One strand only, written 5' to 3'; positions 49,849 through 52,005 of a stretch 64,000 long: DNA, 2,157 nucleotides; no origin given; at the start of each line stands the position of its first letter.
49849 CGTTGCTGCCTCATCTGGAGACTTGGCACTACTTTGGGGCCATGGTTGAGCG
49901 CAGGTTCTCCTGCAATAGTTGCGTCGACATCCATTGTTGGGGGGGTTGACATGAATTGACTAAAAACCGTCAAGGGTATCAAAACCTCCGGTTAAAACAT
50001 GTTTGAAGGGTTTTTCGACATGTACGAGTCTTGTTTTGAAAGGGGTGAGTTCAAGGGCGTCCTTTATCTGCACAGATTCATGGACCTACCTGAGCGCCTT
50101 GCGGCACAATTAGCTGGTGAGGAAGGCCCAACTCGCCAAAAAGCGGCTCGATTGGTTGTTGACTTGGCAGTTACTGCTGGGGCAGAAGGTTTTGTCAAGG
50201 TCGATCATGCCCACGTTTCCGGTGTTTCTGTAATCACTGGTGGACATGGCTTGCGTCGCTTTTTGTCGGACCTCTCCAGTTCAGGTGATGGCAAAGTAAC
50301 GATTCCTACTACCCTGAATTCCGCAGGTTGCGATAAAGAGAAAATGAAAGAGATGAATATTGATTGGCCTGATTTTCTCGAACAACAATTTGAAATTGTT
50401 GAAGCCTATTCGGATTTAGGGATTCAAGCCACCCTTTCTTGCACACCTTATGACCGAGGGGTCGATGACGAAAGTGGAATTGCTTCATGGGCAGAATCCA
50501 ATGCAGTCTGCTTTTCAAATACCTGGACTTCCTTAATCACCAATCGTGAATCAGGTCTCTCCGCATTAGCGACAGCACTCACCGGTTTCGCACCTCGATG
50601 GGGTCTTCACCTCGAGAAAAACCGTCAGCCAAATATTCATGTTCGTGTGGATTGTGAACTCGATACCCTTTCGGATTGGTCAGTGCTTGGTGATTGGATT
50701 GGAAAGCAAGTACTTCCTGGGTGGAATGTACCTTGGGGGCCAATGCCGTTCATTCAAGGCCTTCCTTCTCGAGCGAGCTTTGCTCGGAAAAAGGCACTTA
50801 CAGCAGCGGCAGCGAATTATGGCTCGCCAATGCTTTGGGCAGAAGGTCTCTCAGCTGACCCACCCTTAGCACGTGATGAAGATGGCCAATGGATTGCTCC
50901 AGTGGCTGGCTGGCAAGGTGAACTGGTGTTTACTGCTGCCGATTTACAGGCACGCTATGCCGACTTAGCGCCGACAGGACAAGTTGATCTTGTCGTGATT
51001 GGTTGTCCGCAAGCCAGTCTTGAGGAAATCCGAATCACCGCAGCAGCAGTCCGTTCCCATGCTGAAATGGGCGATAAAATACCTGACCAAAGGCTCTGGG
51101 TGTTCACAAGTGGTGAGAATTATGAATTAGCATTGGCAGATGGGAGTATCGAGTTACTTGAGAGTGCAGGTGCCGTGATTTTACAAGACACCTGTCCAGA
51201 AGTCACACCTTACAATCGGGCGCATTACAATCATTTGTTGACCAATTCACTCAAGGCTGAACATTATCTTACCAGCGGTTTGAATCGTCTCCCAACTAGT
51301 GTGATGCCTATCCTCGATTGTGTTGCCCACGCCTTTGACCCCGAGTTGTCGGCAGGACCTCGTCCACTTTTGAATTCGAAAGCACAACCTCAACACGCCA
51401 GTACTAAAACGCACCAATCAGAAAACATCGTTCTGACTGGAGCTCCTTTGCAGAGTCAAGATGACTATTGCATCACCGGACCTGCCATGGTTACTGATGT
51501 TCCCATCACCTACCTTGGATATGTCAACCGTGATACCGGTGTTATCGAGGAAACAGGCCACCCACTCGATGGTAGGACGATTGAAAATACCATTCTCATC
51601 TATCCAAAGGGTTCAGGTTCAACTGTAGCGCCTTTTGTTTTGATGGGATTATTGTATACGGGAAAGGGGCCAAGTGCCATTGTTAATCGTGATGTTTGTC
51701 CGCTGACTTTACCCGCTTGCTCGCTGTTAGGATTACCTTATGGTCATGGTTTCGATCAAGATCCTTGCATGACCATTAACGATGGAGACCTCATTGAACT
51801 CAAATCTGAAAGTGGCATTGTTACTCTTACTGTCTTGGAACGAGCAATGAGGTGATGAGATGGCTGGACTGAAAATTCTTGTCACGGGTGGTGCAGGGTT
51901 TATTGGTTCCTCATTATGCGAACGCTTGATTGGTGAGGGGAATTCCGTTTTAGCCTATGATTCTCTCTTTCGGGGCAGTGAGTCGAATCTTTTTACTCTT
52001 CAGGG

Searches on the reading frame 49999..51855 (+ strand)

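Call 90: search_protein_families(library=pfam, proteins=[window:49999-51855:+], max_evalue=0.001)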
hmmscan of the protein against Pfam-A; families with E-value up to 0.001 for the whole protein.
window:49999-51855:+ (618 aa): 2 families
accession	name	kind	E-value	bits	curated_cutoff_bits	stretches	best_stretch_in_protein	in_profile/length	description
PF04412.18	AcnX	-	2e-91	307.2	31.5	1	28-442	1-399/400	Aconitase X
PF01989.23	AcnX_swivel_put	-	7.3e-17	61.4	27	1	504-580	2-78/80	Aconitase X swivel domain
